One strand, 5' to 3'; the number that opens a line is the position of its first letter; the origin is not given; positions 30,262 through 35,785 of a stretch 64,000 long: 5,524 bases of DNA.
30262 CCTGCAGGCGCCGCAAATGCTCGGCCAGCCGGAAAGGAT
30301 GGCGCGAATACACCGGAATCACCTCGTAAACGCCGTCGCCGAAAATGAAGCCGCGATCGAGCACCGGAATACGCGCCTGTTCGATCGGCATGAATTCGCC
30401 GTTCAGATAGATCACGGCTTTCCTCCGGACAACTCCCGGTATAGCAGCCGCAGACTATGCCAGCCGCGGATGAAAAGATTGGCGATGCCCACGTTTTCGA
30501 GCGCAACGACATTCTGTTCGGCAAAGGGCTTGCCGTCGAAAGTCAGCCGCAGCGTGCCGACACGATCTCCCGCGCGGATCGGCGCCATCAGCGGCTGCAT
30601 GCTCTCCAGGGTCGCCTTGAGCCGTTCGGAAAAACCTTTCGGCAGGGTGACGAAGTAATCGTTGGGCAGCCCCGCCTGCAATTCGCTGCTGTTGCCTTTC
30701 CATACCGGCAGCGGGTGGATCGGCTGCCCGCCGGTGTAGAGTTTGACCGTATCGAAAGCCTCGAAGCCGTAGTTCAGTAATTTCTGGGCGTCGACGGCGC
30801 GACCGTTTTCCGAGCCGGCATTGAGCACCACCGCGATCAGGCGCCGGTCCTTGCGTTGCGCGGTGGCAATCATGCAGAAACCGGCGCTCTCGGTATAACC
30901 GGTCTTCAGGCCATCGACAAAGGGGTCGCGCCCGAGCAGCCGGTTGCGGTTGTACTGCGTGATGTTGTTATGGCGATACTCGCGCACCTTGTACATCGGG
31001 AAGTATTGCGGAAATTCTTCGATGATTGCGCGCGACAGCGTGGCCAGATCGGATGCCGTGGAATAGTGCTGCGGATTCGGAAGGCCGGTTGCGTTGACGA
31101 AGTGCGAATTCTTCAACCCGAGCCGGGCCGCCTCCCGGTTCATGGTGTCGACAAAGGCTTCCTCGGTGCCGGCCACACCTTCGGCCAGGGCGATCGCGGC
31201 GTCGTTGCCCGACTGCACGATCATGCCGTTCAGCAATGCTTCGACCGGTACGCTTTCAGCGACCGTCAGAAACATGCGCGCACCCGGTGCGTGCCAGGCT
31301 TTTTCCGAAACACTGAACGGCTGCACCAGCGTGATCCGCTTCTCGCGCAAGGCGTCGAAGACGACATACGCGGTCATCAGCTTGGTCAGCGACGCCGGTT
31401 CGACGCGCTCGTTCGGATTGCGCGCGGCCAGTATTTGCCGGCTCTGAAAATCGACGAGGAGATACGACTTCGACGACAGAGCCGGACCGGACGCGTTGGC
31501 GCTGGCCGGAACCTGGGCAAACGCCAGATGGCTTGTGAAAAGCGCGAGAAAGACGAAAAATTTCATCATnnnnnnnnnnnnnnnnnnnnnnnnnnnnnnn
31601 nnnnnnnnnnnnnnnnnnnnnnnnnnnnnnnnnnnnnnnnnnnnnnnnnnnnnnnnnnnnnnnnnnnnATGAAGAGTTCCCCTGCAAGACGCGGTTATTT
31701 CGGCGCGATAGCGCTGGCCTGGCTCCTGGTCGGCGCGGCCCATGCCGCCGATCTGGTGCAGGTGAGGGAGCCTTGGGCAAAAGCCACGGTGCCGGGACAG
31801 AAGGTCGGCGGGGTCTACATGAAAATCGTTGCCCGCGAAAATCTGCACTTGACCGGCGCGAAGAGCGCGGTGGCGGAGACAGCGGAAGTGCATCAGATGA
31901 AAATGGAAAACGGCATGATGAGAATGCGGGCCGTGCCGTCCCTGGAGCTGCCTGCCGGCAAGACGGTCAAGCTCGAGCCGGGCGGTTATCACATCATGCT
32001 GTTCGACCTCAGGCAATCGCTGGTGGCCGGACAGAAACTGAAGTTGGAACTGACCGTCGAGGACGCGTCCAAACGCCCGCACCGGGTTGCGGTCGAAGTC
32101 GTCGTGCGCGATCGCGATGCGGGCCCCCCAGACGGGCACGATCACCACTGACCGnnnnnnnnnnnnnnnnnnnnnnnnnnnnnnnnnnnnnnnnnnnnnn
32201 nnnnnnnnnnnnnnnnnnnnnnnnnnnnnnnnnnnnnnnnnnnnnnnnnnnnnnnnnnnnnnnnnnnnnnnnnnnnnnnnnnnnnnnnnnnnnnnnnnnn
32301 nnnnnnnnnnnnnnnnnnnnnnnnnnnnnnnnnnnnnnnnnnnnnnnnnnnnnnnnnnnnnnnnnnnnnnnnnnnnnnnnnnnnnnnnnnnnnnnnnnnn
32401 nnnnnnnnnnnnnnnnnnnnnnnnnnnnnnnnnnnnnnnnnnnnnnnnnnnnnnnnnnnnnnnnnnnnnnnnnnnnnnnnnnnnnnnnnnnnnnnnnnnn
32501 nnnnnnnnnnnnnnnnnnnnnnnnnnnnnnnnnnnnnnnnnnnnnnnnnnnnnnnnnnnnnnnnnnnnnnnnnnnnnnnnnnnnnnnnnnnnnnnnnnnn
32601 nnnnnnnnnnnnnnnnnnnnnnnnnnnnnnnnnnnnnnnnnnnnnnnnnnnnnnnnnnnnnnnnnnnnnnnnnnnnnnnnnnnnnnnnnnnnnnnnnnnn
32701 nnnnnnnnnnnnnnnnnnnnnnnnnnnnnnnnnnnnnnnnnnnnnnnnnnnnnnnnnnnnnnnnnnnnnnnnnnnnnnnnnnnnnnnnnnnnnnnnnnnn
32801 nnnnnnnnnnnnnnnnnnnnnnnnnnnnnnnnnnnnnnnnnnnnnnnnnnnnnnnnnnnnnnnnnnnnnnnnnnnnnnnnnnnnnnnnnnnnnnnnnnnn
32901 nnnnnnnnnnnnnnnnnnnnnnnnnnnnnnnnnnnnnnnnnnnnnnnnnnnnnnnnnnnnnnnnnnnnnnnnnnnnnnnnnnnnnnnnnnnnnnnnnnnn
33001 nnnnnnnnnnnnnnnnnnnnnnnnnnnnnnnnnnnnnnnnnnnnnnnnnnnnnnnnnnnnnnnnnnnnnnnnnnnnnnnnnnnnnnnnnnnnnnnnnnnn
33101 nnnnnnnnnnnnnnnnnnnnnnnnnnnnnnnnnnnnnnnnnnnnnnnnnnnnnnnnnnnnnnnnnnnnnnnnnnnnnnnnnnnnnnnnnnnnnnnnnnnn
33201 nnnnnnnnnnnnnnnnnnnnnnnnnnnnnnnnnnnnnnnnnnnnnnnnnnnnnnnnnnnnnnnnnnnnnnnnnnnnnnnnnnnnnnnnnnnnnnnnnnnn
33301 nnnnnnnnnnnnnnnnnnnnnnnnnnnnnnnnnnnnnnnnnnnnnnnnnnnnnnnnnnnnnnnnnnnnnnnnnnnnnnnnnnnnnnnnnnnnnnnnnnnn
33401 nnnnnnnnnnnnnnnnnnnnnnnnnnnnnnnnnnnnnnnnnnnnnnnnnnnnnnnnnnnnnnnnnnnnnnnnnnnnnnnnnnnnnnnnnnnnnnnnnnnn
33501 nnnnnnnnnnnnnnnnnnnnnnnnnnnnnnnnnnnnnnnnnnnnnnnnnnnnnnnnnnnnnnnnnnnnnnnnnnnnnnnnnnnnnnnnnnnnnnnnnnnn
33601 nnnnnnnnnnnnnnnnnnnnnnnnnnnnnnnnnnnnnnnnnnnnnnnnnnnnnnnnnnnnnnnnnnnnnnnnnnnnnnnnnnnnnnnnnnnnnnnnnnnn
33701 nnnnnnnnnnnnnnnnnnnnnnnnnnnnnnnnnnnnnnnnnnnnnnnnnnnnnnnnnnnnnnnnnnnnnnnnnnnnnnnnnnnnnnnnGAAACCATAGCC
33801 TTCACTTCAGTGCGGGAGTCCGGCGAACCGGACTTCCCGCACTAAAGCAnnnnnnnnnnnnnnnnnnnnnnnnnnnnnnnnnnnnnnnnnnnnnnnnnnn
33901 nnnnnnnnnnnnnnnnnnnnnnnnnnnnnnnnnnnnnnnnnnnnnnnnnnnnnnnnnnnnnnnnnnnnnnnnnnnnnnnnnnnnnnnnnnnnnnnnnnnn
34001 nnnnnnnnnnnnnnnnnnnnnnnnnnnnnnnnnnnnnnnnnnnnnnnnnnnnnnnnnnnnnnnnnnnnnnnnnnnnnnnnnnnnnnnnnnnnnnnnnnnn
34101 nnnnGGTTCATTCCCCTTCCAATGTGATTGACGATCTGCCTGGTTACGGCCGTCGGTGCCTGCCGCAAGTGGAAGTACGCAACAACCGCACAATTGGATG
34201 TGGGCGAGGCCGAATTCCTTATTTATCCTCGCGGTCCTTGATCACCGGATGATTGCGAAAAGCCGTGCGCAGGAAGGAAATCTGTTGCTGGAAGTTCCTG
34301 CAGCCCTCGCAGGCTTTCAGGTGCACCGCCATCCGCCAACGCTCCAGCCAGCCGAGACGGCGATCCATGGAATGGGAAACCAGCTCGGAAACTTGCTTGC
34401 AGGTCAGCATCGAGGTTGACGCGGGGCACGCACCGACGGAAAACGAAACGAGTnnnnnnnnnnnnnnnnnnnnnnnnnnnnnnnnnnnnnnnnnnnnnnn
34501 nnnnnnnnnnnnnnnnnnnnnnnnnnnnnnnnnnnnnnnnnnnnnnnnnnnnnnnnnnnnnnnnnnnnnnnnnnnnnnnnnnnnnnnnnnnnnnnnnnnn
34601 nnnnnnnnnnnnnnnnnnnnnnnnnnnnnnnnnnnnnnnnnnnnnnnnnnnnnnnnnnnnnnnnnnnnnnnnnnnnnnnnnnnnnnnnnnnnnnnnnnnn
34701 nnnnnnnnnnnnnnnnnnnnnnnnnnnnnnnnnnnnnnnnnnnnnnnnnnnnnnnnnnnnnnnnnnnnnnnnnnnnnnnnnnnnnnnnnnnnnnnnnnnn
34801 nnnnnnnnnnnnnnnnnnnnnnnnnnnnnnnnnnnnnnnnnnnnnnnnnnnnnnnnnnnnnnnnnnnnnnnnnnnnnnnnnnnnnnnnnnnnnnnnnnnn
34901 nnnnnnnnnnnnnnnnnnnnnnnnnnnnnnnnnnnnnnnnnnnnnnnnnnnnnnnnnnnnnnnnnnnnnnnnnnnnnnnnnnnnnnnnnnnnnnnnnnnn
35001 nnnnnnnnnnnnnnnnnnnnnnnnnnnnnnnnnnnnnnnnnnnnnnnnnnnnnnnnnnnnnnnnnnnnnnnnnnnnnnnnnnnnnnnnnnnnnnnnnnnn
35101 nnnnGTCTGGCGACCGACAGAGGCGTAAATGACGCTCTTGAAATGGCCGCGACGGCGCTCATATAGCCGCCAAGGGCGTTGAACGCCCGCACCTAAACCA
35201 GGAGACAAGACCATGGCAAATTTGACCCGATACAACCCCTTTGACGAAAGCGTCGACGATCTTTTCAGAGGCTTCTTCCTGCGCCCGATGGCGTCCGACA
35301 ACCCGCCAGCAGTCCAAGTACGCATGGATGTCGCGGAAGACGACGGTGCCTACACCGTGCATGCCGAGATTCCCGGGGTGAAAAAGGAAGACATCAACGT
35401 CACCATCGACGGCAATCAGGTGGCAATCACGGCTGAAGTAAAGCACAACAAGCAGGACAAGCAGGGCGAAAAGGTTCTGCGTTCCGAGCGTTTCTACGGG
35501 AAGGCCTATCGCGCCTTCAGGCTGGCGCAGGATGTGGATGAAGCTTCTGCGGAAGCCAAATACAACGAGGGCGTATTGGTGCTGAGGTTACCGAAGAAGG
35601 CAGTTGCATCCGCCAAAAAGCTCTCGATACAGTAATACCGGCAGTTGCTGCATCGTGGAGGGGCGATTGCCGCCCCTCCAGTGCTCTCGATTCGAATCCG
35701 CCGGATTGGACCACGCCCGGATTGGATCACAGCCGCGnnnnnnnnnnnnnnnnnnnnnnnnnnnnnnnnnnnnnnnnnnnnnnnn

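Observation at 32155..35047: ECF-sigma/anti-sigma-linked 6-Cys precursor + MNIO + DUF2063 operon lacking DoxX; the precursor is a predicted lipoprotein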

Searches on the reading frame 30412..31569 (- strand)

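Call 6: search_protein_families(library=pfam, proteins=[window:30412-31569:-], max_evalue=0.01)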
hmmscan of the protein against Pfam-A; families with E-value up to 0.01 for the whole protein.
window:30412-31569:- (385 aa): 4 families
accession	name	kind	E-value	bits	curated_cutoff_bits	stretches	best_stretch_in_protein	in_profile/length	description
PF00768.25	Peptidase_S11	-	8.2e-78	261.6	27.6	1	25-251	4-237/239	D-alanyl-D-alanine carboxypeptidase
PF07943.18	PBP5_C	-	5.5e-20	71.8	21.2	1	272-360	1-89/91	Penicillin-binding protein 5, C-terminal domain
PF13354.11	Beta-lactamase2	-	9.2e-13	48.5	22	1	40-184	6-148/214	Beta-lactamase enzyme family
PF02113.21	Peptidase_S13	-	0.0037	16.5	22.8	0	29-74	12-59/444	D-Ala-D-Ala carboxypeptidase 3 (S13) family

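Call 7: search_protein_families(library=ncbifam, proteins=[window:30412-31569:-], max_evalue=0.01)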
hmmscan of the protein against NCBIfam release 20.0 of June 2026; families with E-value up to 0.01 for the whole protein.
window:30412-31569:- (385 aa): 8 families
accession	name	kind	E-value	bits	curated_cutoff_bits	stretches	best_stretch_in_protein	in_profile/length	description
NF008489.0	PRK11397.1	equivalog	8e-89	298.1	610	1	10-368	12-380/389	serine-type D-Ala-D-Ala carboxypeptidase DacD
NF008059.0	PRK10793.1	equivalog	3.2e-78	263.2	694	1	28-378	41-399/403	D-alanyl-D-alanine carboxypeptidase DacA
NF007445.0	PRK10001.1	equivalog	7.8e-78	262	765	1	20-373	26-387/400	serine-type D-Ala-D-Ala carboxypeptidase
NF038273.1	strep_PBP3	exception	3.4e-52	177.8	490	1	8-342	7-365/407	D-alanyl-D-alanine carboxypeptidase PBP3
NF038258.2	PBP4_Staph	exception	7.9e-33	113.8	500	1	35-253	43-281/366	penicillin-binding protein PBP4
NF008668.0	PRK11669.1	equivalog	1e-29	103.7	294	1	5-266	14-278/316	D-alanyl-D-alanine endopeptidase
NF000471.1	vanY_of_D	exception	4.7e-14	52.4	625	1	38-261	104-344/354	transpeptidase-like D-Ala-D-Ala carboxypeptidase VanY-D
NF033103.1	bla_class_A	equivalog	0.00033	19.9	200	1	39-153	18-134/257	class A beta-lactamase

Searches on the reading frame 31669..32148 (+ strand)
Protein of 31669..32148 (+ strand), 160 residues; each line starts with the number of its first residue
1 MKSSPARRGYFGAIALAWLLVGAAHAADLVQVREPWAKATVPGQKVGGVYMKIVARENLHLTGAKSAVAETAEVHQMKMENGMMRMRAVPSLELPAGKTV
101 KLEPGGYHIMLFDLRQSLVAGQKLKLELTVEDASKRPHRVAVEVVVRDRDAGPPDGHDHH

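Call 6: search_protein_families(library=pfam, proteins=[window:31669-32148:+], max_evalue=0.01)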
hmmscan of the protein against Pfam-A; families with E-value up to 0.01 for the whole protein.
seq(160 aa): 1 family
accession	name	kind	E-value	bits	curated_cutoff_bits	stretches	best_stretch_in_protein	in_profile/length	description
PF04314.18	PCuAC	-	5.2e-36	123.3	29.4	1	32-135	1-106/109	Copper chaperone PCu(A)C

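Call 7: search_protein_families(library=ncbifam, proteins=[window:31669-32148:+], max_evalue=0.01)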
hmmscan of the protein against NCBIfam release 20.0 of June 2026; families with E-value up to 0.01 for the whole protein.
seq(160 aa): 0 families

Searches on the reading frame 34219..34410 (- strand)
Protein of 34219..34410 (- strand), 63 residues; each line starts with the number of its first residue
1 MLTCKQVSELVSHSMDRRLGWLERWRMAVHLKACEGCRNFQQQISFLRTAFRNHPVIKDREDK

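Call 6: search_protein_families(library=pfam, proteins=[window:34219-34410:-], max_evalue=0.01)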
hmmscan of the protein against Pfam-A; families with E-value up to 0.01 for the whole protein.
window:34219-34410:- (63 aa): 1 family
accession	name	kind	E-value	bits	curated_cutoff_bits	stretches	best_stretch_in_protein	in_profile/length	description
PF13490.11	zf-HC2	-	6.1e-08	33.1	22.2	1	4-38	1-35/35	Putative zinc-finger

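Call 7: search_protein_families(library=ncbifam, proteins=[window:34219-34410:-], max_evalue=0.01)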
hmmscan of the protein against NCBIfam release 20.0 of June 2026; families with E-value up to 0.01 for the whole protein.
window:34219-34410:- (63 aa): 2 families
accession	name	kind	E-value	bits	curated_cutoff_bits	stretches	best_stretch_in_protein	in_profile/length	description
NF052368.1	antisigmaE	subfamily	7.7e-20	70.5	50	1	1-48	1-48/48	anti-sigma factor family protein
TIGR03988.1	antisig_RsrA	equivalog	0.0044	17.1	62.5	1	4-39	2-37/77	mycothiol system anti-sigma-R factor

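Call 84: search_solved_structures(query=window:34219-34410:-, max_evalue=1)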
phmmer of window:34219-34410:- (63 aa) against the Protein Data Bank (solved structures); distinct sequences matched with E-value up to 1: 0.

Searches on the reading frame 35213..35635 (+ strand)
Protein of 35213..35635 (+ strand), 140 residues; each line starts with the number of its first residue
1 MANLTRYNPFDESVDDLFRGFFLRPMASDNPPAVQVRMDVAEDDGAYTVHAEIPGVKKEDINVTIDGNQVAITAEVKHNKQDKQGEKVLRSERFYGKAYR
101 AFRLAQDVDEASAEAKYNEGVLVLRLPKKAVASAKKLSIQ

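Call 6: search_protein_families(library=pfam, proteins=[window:35213-35635:+], max_evalue=0.01)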
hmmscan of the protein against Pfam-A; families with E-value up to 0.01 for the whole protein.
window:35213-35635:+ (140 aa): 2 families
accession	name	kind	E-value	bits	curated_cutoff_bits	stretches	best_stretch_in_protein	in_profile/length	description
PF00011.27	HSP20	-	6.4e-20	71.6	20.8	1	40-139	2-101/102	Hsp20/alpha crystallin family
PF17886.7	ArsA_HSP20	-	0.0013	18.6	22.5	1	44-122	1-59/63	HSP20-like domain found in ArsA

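Call 7: search_protein_families(library=ncbifam, proteins=[window:35213-35635:+], max_evalue=0.01)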
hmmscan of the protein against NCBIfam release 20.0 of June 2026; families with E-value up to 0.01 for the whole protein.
window:35213-35635:+ (140 aa): 5 families
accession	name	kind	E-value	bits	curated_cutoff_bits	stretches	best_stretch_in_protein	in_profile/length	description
NF042420.1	Hsp18_Clos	equivalog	3.3e-24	85.6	195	1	7-137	17-142/147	heat shock protein Hsp18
NF041800.1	Hsp20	equivalog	3.6e-17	62.4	140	1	38-137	76-157/162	archaeal heat shock protein Hsp20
NF041799.1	Hsp14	equivalog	4e-17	62.2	100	1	35-131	18-111/118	archaeal heat shock protein Hsp14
NF008618.0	PRK11597.1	equivalog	0.0067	16.3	207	1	42-128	40-121/142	small heat shock chaperone IbpB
NF033758.1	gliding_GltE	equivalog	0.0098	14.9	225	0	95-134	68-107/411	adventurous gliding motility TPR repeat lipoprotein GltE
